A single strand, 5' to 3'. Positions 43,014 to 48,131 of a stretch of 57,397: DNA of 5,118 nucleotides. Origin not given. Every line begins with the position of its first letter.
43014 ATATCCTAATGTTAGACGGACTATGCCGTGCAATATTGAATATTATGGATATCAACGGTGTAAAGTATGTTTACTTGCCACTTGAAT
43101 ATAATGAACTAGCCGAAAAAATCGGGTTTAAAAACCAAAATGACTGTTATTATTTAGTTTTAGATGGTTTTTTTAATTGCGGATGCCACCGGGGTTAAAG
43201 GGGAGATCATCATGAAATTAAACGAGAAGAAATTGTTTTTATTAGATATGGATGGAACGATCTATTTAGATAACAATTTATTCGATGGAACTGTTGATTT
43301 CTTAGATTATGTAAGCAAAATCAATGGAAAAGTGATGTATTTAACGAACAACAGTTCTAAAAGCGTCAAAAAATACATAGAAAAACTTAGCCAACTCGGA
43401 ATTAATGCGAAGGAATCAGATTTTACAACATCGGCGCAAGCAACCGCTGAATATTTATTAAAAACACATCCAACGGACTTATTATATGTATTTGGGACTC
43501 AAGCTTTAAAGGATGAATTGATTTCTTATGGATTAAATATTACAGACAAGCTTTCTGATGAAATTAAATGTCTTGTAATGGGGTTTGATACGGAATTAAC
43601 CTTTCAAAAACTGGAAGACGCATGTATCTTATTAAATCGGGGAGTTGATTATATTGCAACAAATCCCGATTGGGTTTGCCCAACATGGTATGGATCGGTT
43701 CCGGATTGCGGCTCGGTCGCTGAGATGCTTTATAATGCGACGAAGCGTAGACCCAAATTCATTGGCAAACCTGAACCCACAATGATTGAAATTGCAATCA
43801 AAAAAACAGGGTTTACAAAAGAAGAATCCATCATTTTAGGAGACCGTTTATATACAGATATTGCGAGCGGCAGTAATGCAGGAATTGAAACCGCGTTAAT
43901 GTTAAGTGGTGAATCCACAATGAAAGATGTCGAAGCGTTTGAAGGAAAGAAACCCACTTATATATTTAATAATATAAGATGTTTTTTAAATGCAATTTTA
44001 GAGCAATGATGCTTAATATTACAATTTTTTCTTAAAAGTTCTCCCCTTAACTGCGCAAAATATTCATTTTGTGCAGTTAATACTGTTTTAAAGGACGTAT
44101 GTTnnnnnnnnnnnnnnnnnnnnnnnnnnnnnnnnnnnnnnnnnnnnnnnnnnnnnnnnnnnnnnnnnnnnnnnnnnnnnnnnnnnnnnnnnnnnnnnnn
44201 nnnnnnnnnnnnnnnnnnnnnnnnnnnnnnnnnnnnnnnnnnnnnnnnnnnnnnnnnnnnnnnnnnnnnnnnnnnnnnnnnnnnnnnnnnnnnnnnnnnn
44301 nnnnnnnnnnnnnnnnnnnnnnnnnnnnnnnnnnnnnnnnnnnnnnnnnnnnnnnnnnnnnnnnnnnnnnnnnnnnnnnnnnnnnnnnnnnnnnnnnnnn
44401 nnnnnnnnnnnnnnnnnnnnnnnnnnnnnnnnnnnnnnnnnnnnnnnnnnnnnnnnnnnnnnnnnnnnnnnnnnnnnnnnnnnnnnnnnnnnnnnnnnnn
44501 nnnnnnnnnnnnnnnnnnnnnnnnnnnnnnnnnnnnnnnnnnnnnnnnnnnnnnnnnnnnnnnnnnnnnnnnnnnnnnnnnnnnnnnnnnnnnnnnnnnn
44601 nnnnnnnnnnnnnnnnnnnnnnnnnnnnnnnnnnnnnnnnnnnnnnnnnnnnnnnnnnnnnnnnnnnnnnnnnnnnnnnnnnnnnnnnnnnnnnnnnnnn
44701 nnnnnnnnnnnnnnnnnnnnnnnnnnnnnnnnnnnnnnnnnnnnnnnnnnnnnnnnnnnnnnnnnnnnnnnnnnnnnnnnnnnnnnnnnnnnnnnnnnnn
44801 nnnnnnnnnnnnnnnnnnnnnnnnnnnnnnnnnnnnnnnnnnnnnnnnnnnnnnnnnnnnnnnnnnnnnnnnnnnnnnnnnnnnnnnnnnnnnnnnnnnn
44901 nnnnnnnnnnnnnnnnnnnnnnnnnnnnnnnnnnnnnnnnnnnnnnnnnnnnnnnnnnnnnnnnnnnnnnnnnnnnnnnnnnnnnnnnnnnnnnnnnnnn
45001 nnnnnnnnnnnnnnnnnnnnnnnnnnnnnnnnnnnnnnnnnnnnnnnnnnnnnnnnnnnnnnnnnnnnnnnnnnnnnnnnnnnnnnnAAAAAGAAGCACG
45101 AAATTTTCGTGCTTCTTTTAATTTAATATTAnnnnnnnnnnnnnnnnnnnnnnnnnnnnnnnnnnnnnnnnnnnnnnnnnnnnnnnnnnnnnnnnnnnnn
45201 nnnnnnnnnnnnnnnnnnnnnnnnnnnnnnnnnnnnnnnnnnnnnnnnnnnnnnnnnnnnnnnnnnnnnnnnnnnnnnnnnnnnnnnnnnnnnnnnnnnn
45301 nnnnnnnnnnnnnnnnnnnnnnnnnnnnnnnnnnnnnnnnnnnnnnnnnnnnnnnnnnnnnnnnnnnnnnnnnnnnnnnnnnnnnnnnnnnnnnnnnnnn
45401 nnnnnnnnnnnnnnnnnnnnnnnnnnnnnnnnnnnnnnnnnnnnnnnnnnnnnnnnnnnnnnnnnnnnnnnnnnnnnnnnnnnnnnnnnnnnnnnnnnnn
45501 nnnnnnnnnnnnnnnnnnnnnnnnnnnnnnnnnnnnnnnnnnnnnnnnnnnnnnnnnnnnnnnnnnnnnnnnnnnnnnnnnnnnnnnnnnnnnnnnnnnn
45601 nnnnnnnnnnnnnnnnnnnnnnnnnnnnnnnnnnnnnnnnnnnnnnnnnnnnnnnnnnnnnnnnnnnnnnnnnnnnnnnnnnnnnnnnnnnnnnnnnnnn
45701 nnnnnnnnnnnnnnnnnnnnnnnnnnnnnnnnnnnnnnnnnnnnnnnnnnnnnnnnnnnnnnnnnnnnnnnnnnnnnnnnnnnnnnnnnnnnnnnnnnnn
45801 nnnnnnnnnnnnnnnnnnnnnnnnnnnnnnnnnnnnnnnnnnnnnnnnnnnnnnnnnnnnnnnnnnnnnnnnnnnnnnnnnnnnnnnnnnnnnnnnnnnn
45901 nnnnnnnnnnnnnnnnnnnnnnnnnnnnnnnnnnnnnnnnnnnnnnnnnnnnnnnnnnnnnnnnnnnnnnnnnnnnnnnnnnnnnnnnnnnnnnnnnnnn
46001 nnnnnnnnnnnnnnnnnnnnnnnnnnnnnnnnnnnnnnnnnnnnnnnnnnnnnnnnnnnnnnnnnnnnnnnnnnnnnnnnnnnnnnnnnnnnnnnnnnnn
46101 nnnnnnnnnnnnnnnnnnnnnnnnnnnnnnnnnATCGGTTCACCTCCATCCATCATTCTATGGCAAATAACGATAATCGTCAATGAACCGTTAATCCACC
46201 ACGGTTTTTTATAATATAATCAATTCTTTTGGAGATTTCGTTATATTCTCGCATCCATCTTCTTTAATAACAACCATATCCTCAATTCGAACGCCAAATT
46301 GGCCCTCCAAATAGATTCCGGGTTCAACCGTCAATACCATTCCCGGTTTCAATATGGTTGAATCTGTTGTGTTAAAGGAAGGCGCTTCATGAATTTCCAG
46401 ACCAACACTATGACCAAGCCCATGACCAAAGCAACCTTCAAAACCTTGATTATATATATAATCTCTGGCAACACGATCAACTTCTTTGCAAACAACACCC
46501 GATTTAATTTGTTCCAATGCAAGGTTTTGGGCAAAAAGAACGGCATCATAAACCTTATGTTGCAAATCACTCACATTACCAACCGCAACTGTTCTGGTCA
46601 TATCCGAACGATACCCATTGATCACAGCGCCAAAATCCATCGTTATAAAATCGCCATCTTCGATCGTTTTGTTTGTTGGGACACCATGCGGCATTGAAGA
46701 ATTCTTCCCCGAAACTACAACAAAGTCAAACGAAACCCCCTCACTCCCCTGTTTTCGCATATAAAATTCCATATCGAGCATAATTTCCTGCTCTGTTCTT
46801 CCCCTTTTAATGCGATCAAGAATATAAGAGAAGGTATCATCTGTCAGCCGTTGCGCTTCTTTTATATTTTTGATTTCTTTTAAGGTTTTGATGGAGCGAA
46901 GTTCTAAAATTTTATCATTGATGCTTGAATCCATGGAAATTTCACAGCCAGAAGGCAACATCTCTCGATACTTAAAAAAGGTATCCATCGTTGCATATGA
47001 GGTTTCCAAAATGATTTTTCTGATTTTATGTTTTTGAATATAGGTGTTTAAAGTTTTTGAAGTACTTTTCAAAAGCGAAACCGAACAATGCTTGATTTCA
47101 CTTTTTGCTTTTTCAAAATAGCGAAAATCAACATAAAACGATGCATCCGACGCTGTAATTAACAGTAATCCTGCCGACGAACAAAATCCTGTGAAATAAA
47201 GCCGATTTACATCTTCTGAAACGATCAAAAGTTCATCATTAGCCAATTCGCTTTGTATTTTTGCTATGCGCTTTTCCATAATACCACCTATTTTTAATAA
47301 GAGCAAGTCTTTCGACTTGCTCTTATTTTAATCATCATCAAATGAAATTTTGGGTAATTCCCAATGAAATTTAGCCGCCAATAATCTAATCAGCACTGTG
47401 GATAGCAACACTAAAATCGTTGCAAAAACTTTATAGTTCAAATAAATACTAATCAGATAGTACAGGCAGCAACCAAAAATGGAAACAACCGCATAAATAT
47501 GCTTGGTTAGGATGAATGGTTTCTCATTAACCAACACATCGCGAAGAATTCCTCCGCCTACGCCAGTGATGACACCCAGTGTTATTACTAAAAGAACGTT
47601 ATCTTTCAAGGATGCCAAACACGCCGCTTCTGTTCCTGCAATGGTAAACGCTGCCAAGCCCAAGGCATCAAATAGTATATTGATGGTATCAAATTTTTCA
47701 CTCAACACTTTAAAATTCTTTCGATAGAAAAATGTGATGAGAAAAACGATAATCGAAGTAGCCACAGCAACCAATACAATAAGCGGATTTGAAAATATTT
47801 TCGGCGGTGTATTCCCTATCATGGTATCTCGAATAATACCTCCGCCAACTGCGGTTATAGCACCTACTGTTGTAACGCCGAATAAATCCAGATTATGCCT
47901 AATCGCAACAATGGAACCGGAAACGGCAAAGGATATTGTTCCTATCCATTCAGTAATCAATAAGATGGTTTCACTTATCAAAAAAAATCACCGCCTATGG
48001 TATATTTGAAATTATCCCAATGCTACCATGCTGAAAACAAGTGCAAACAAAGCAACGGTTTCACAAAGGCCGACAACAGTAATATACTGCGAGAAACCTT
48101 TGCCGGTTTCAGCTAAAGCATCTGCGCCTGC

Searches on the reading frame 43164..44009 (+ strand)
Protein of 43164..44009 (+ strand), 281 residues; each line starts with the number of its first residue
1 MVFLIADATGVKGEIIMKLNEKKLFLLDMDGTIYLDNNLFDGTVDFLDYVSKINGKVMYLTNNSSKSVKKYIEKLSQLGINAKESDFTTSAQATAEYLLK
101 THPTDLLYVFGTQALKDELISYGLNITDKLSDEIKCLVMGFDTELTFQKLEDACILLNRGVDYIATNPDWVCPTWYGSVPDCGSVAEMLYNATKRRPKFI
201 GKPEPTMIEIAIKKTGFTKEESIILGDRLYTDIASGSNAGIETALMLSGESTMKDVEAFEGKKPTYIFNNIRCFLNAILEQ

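Call 25: search_protein_families(library=pfam, proteins=[window:43164-44009:+], max_evalue=0.0001)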
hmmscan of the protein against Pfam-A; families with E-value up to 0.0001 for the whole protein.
window:43164-44009:+ (281 aa): 4 families
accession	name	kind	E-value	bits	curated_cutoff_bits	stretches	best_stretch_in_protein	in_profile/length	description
PF13344.12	Hydrolase_6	-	4.2e-24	84.9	27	1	25-124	1-100/101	Haloacid dehalogenase-like hydrolase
PF13242.12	Hydrolase_like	-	6.4e-18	64.9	22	1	200-271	2-72/75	HAD-hyrolase-like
PF00702.32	Hydrolase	-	3.8e-12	47.5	26.4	1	23-240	2-191/191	haloacid dehalogenase-like hydrolase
PF13419.12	HAD_2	-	6.5e-09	36.6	23.8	1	201-245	134-177/178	Haloacid dehalogenase-like hydrolase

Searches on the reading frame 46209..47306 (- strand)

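Call 25: search_protein_families(library=pfam, proteins=[window:46209-47306:-], max_evalue=0.0001)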
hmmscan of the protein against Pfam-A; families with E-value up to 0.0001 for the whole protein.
window:46209-47306:- (365 aa): 2 families
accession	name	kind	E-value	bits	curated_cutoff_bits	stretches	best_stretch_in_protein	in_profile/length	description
PF00557.29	Peptidase_M24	-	8.3e-70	235.2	23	1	147-349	2-208/208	Metallopeptidase family M24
PF01321.24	Creatinase_N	-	6.5e-13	49.8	22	1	13-119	1-112/128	Creatinase/Prolidase N-terminal domain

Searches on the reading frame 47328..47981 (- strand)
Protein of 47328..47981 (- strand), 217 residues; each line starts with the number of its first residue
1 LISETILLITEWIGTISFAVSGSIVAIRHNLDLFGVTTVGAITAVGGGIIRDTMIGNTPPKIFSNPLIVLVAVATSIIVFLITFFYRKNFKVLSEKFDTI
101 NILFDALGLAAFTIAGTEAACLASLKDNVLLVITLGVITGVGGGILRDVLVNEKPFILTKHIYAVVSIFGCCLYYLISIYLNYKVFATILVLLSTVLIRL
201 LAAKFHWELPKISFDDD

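Call 25: search_protein_families(library=pfam, proteins=[window:47328-47981:-], max_evalue=0.0001)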
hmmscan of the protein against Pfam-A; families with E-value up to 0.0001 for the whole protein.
window:47328-47981:- (217 aa): 1 family
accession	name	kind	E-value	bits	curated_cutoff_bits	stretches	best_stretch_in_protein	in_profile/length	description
PF03458.18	Gly_transporter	-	5.7e-44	148.3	23.5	2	9-82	2-76/78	Glycine transporter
